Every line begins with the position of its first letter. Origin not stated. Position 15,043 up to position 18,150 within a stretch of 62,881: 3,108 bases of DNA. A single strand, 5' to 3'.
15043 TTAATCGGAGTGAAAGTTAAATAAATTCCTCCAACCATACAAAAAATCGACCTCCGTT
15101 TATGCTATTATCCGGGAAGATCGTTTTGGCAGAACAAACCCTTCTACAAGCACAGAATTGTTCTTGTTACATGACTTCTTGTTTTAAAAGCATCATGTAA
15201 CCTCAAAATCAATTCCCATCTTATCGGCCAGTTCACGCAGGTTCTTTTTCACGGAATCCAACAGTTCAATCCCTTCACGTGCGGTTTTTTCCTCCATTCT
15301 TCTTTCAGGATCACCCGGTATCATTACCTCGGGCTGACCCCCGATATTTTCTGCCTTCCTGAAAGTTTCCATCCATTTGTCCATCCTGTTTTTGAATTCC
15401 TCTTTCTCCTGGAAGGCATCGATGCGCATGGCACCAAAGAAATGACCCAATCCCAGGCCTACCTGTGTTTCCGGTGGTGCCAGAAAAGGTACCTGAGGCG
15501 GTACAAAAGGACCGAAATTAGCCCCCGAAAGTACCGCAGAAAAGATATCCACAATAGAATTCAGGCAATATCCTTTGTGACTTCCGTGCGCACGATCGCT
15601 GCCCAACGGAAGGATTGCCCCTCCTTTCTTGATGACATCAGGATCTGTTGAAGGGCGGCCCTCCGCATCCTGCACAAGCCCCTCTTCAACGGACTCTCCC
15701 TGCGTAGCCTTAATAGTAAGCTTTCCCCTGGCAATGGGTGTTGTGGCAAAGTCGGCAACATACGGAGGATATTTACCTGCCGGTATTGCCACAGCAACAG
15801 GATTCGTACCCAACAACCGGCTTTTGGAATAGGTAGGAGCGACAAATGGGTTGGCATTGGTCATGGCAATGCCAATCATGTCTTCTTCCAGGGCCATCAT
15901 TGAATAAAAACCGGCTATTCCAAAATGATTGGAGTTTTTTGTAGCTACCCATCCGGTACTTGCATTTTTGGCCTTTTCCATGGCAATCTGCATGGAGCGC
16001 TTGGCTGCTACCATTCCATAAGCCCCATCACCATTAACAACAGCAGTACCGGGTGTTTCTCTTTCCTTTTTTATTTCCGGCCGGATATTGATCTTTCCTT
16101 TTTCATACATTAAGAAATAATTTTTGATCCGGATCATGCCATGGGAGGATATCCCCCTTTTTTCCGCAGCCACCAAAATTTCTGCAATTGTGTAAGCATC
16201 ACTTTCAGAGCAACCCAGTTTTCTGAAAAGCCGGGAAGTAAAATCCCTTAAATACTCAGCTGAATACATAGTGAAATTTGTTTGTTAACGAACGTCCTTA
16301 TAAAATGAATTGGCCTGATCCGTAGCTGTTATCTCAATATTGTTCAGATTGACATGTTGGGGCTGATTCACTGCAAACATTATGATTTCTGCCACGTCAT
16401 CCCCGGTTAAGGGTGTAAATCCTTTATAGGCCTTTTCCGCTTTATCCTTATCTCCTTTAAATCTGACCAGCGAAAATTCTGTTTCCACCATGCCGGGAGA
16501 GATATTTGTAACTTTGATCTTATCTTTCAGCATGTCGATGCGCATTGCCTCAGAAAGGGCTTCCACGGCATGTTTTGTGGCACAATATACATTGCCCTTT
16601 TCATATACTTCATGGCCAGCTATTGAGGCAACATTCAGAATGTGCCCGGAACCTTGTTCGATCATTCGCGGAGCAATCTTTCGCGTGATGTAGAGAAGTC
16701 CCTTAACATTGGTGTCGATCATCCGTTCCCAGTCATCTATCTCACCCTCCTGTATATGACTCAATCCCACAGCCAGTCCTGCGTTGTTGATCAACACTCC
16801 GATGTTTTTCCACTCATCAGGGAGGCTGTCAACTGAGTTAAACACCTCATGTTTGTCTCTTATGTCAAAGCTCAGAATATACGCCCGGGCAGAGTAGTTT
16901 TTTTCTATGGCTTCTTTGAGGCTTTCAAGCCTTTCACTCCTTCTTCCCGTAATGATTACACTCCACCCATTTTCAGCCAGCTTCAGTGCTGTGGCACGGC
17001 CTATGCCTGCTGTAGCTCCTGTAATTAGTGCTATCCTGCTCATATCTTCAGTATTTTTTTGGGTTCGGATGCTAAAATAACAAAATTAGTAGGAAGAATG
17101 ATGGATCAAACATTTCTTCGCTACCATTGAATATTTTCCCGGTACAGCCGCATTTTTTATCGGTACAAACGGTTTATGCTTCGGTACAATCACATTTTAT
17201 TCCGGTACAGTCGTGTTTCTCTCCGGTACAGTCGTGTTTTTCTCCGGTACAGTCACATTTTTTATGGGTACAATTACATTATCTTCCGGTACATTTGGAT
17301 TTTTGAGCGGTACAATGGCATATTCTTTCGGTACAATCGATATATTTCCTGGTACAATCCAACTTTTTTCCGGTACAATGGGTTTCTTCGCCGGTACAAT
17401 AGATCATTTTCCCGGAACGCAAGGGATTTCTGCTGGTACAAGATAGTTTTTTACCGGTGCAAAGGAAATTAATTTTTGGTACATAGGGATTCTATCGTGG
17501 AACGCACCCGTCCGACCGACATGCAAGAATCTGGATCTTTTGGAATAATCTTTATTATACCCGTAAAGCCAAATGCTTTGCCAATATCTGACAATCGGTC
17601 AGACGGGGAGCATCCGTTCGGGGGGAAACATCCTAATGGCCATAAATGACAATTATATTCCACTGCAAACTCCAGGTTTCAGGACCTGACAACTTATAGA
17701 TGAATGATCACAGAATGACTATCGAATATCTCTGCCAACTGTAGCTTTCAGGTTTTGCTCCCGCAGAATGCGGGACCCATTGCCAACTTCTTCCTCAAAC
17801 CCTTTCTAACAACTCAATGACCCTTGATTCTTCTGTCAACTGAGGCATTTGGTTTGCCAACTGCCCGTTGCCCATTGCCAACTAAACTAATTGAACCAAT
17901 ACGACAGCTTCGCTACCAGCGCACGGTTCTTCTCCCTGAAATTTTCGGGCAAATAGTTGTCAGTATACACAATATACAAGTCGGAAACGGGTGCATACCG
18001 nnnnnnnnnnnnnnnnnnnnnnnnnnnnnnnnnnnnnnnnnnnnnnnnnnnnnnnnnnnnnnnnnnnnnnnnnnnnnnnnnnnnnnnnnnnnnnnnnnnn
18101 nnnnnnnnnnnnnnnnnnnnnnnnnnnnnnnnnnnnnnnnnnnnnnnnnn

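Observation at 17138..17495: Seventeen CGGTACA motifs held at an exact 21-bp phase in an 840-bp non-coding gap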

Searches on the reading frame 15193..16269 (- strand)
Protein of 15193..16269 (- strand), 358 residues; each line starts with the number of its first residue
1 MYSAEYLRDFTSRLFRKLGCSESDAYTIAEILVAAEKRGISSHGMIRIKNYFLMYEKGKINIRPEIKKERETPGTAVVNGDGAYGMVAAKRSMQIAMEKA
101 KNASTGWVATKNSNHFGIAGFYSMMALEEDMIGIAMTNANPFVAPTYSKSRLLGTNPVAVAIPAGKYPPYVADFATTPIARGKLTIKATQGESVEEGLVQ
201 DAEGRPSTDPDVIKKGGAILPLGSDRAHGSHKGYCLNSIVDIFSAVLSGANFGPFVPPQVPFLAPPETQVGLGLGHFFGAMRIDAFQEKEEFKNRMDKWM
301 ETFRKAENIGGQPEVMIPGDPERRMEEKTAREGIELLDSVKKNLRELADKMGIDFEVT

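Call 9: search_protein_families(library=pfam, proteins=[window:15193-16269:-], max_evalue=0.01)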
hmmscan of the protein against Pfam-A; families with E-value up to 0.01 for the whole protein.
window:15193-16269:- (358 aa): 1 family
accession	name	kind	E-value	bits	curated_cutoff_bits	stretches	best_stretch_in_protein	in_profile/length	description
PF02615.19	Ldh_2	-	2.9e-113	378.8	38.8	1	3-344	2-332/333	Malate/L-lactate dehydrogenase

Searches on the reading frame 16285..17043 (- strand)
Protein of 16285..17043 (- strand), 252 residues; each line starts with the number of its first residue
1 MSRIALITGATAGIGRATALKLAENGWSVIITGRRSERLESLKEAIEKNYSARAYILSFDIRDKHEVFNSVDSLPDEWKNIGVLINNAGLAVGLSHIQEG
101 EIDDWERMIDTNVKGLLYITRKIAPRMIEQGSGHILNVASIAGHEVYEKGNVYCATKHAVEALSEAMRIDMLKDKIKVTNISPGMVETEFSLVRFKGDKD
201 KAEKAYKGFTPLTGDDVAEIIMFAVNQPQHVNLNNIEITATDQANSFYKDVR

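Call 9: search_protein_families(library=pfam, proteins=[window:16285-17043:-], max_evalue=0.01)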
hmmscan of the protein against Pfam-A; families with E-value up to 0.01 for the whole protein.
window:16285-17043:- (252 aa): 5 families
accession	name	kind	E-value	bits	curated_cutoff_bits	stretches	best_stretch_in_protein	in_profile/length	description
PF00106.31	adh_short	-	1.4e-54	185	26.6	1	4-190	2-186/195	short chain dehydrogenase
PF13561.12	adh_short_C2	-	9e-39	133.9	27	1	9-223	1-215/236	Enoyl-(Acyl carrier protein) reductase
PF08659.16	KR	-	7.3e-13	49.3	22.6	1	6-168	4-164/180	KR domain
PF01370.27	Epimerase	-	6.8e-06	26.1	20.9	1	5-169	1-158/240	NAD dependent epimerase/dehydratase family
PF16363.11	GDP_Man_Dehyd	-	0.0011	19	27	1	6-76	1-77/332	GDP-mannose 4,6 dehydratase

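Call 63: find_homologous_proteins(query=window:16285-17043:-, max_evalue=1e-80)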
Query window:16285-17043:- (252 aa): 6497 proteins with E <= 1e-80 among 8000 candidates; the best 120 are listed.
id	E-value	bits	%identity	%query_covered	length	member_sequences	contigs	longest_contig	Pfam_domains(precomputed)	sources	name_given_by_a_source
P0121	1.2e-146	504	90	100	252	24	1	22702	PF08659.17,PF13561.13,PF00106.32,PF01370.28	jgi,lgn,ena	-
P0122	1.2e-141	488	87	100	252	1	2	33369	PF08659.17,PF13561.13,PF00106.32,PF01370.28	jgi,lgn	jgi:hypothetical protein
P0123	2.4e-124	431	76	100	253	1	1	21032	PF08659.17,PF02719.22,PF13561.13,PF00106.32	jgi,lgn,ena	-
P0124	3.8e-124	431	75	100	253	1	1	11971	PF08659.17,PF02719.22,PF13561.13,PF00106.32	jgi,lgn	jgi:NADP-dependent 3-hydroxy acid dehydrogenase YdfG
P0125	8.7e-123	426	76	100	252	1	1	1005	PF08659.17,PF13561.13,PF00106.32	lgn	-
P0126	1.7e-122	425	75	100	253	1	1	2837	PF08659.17,PF02719.22,PF13561.13,PF13460.13,PF00106.32,PF01370.28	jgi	-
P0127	5.1e-122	424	74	100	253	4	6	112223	PF08659.17,PF13561.13,PF00106.32,PF01370.28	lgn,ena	-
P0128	5.4e-122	424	74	100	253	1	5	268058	PF08659.17,PF13561.13,PF00106.32,PF01370.28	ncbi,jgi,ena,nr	ncbi:MAG TPA: SDR family NAD(P)-dependent oxidoreductase [Bacteroidales bacterium]|nr:SDR family NAD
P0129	1.5e-121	422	75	100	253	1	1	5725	PF08659.17,PF02719.22,PF13561.13,PF13460.13,PF00106.32,PF01370.28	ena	-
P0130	1.9e-121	422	74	100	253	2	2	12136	PF08659.17,PF02719.22,PF13561.13,PF00106.32,PF01370.28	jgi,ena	-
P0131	7.1e-121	420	73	100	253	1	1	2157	PF08659.17,PF02719.22,PF13561.13,PF00106.32,PF01370.28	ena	-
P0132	8.2e-121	420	73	100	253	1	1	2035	PF08659.17,PF13561.13,PF00106.32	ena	-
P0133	8.8e-121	420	73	100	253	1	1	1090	PF08659.17,PF02719.22,PF13561.13,PF00106.32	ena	-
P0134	9.7e-121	420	72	100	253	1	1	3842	PF08659.17,PF02719.22,PF13561.13,PF00106.32,PF01370.28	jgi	-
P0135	1.1e-120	419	73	100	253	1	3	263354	PF08659.17,PF02719.22,PF13561.13,PF00106.32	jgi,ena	-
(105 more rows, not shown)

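Call 64: find_encoding_contigs(protein=P0121, flank=5000, max_places=8)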
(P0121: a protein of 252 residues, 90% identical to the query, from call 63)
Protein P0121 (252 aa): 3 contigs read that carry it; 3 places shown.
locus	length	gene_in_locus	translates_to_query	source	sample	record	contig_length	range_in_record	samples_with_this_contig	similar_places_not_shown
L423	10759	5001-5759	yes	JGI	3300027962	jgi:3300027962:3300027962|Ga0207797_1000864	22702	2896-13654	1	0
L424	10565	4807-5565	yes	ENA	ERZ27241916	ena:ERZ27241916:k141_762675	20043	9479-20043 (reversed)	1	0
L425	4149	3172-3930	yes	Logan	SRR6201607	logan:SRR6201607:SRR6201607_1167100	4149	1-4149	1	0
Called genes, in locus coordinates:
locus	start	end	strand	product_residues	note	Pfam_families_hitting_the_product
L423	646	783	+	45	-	-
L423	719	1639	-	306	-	PF14238:DUF4340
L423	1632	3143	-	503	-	PF23357:DUF7088, PF09822:ABC_transp_aux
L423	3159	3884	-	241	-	PF12679:ABC2_membrane_2, PF12730:ABC2_membrane_4 (weak), PF12698:ABC2_membrane_3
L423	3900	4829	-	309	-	PF00005:ABC_tran, PF13304:AAA_21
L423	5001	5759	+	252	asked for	PF00106:adh_short, PF01370:Epimerase (faint), PF08659:KR, PF13561:adh_short_C2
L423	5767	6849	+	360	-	PF02615:Ldh_2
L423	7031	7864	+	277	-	PF00696:AA_kinase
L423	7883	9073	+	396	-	PF00202:Aminotran_3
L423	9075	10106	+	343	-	PF01118:Semialdhyde_dh, PF22698:Semialdhyde_dhC_1, PF02774:Semialdhyde_dhC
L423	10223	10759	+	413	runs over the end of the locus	PF01960:ArgJ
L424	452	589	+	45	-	-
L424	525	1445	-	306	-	PF14238:DUF4340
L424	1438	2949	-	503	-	PF23357:DUF7088, PF09822:ABC_transp_aux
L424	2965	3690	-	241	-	PF12679:ABC2_membrane_2, PF12730:ABC2_membrane_4 (weak), PF12698:ABC2_membrane_3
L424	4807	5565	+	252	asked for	PF00106:adh_short, PF01370:Epimerase (faint), PF08659:KR, PF13561:adh_short_C2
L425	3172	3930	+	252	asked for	PF00106:adh_short, PF01370:Epimerase (faint), PF08659:KR, PF13561:adh_short_C2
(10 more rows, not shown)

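Call 65: find_encoding_contigs(protein=P0122, flank=5000, max_places=5)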
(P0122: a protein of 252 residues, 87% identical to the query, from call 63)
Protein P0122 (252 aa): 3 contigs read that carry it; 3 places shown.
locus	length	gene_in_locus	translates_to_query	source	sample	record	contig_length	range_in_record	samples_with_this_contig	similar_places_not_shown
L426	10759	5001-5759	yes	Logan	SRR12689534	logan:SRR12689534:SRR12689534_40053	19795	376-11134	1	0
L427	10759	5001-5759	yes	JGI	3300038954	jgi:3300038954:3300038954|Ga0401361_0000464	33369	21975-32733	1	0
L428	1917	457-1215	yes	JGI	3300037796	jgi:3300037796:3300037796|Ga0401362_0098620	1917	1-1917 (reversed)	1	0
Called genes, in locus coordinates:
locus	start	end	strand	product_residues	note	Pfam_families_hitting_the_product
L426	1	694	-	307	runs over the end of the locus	PF14238:DUF4340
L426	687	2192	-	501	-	PF23357:DUF7088, PF09822:ABC_transp_aux, PF23355:IFT52_GIFT (weak)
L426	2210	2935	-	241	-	PF12679:ABC2_membrane_2, PF12698:ABC2_membrane_3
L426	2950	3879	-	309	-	PF00005:ABC_tran, PF13304:AAA_21, PF13732:DrrA1-3_C (weak)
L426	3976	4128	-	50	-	-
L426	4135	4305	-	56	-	-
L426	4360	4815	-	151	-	PF07715:Plug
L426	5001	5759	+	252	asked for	PF00106:adh_short, PF01370:Epimerase (weak), PF08659:KR, PF13561:adh_short_C2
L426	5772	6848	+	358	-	PF02615:Ldh_2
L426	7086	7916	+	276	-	PF00696:AA_kinase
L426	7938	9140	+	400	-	PF00202:Aminotran_3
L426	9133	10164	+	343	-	PF01118:Semialdhyde_dh, PF22698:Semialdhyde_dhC_1, PF02774:Semialdhyde_dhC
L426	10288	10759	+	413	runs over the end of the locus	PF01960:ArgJ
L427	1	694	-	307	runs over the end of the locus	PF14238:DUF4340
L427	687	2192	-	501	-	PF23357:DUF7088, PF09822:ABC_transp_aux, PF23355:IFT52_GIFT (weak)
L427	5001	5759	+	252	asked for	PF00106:adh_short, PF01370:Epimerase (weak), PF08659:KR, PF13561:adh_short_C2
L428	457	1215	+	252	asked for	PF00106:adh_short, PF01370:Epimerase (weak), PF08659:KR, PF13561:adh_short_C2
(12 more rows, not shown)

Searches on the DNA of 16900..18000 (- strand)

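Call 5: search_rna_families(source=window, start=16900, end=18000, threshold=evalue, max_evalue=10)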
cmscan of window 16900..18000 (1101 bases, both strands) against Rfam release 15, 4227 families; matches with E-value up to 10: 4.
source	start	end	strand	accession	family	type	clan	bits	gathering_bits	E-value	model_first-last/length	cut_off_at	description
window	17707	17821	-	RF00201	snoZ278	Gene; snRNA; snoRNA; CD-box;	-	24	36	0.029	1-115/115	no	Small nucleolar RNA Z278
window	17247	17334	-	RF00300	snoZ221_snoR21b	Gene; snRNA; snoRNA; CD-box;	-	18.1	44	0.87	1-91/91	no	Small nucleolar RNA Z221/R21b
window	17774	17951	-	RF01894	PCA3_2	Gene; lncRNA;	-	10.5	100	2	215-409/409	no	Prostate cancer antigen RNA 3 conserved region 2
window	17730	17854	+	RF02762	C1_109596F_thermometer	Cis-reg; thermoregulator;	-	10.4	125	3.5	1-227/227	no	C1_109596F 5' UTR thermometer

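Call 69: search_dna_similar(query=window:17100-17640:-, collection=plasmids, mode=distant, max_evalue=0.001, max_rows=15)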
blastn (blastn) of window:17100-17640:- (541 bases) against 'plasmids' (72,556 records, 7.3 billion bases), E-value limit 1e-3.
No match.
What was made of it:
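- On Iteron array (replication origin / incompatibility locus): There is no plasmid match (call 69).
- Closest known: Iteron arrays of plasmid and chromid replication origins or incompatibility loci. Different: There is no match to any plasmid record (call 69).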

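Call 70: search_dna_similar(query=window:17100-17640:-, collection=phages, mode=distant, max_evalue=0.001, max_rows=15)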
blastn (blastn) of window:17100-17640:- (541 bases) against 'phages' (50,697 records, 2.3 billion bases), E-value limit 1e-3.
No match.
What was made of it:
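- Tried and rejected: Plasmid and phage BLAST of the array plus hairpin found no match (calls 69, 70).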

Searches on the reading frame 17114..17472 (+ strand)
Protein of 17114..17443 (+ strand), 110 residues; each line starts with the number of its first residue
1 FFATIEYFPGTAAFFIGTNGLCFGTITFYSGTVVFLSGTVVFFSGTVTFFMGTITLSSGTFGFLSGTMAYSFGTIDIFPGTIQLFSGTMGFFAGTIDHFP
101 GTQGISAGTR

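Call 9: search_protein_families(library=pfam, proteins=[window:17176-17472:+], max_evalue=0.01)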
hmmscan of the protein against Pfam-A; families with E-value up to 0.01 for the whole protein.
window:17176-17472:+ (98 aa): 0 families

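Call 62: find_homologous_proteins(query=window:17114-17443:+, max_evalue=0.001)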
Query seq(110 aa): 9 candidates shared short words with the query, none scored E <= 0.001.
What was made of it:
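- There is no ATG at the array boundary, no Pfam hit and no homologue (calls 9, 62).
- Tried and rejected: Searching with the open G-T frame, to fish out ORFs called over other arrays, found no hits (call 62).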
